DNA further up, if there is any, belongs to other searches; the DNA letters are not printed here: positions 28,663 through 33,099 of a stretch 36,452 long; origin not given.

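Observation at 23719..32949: Tightly coupled three-gene operon for 1378-, 1008- and 684-aa exported proteins with no nameable function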

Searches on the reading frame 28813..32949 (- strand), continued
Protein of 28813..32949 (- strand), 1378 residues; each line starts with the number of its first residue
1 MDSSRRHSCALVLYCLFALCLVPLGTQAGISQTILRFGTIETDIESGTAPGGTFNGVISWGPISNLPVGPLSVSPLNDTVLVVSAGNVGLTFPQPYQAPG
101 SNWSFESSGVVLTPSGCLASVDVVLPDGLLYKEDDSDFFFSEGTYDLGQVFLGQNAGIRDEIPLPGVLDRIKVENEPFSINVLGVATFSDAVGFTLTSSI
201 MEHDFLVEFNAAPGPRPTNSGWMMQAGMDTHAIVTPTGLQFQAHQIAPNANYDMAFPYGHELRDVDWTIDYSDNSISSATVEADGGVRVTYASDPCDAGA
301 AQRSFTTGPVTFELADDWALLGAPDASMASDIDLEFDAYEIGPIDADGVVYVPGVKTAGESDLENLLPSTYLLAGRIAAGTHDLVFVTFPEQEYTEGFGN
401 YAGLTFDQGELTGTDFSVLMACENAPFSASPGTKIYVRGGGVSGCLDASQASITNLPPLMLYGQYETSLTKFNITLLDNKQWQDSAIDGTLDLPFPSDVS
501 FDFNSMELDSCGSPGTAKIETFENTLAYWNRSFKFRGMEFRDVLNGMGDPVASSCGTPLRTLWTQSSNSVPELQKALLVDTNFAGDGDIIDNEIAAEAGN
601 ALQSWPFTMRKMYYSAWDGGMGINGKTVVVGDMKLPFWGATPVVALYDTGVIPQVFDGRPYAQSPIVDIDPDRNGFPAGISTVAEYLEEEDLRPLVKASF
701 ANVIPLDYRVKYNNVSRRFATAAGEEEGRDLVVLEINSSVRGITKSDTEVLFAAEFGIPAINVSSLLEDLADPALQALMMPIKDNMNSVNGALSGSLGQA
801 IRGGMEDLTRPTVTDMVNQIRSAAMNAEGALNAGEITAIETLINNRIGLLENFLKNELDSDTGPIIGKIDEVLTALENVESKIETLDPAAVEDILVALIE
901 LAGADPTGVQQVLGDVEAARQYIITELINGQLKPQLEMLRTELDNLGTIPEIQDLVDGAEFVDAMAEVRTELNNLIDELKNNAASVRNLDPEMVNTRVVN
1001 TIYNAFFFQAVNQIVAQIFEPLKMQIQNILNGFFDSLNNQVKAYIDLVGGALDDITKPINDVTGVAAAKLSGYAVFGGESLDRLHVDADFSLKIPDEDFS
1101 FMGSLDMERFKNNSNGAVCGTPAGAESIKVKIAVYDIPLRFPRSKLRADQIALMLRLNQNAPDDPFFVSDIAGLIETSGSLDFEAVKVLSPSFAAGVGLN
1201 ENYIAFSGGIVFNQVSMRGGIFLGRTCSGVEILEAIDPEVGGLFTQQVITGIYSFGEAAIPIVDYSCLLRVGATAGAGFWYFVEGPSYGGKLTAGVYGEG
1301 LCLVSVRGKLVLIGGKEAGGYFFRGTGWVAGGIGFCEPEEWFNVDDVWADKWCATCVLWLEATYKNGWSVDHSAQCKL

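Call 85: fold_search(model_id=the predicted structure, library=viral)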
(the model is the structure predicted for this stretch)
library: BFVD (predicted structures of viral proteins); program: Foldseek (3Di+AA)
matches with E <= 10: 297; with E <= 0.001: 2
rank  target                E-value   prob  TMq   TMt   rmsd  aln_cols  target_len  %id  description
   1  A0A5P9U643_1          1.7e-04  0.77  0.07  0.08  27.6       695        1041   10  (no name in the UniProt tables at hand)
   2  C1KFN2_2              9.5e-04  0.41  0.06  0.07  59.3      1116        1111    8  Putative tail fibre protein [Lactobacillus phage Lb338-1]
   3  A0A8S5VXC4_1          1.4e-03  0.25  0.07  0.08  42.6       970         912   10  (no name in the UniProt tables at hand)
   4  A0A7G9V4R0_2          2.1e-03  0.28  0.05  0.07  50.2       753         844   10  (no name in the UniProt tables at hand)
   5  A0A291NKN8            3.6e-03  0.51  0.08  0.08  53.0       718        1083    9  Tail fiber protein [Salmonella phage SP01]
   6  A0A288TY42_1          4.3e-03  0.30  0.08  0.08  39.6       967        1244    9  Putative tail fiber [Enterococcus phage EFP01]
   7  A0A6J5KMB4            8.4e-03  0.97  0.10  0.23  17.1       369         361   14  Uncharacterized protein [uncultured Caudovirales phage]
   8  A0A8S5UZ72            9.6e-03  0.47  0.05  0.08  44.2       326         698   16  Spherulation-specific family 4 [Siphoviridae sp. ctPNJ4]
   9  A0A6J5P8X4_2          3.5e-02  0.80  0.08  0.10  16.2       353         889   13  Tape measure protein [uncultured Caudovirales phage]
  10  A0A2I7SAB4            4.0e-02  0.96  0.12  0.34  14.8       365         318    9  (no name in the UniProt tables at hand)
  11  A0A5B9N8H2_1          1.1e-01  0.04  0.05  0.05  40.6       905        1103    9  (no name in the UniProt tables at hand)
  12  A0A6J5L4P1            1.3e-01  0.63  0.12  0.26  15.8       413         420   11  OmpC Outer membrane protein (Porin) [uncultured Caudovirales phage]
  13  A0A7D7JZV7            1.3e-01  0.16  0.05  0.08  46.5       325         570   14  (no name in the UniProt tables at hand)
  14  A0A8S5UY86            1.4e-01  0.18  0.05  0.09  59.4       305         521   15  Hint [Phage sp. ctKtV17]
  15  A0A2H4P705            1.7e-01  0.38  0.07  0.10  64.0       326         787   13  GDSL-like lipase [Pseudomonas phage nickie]
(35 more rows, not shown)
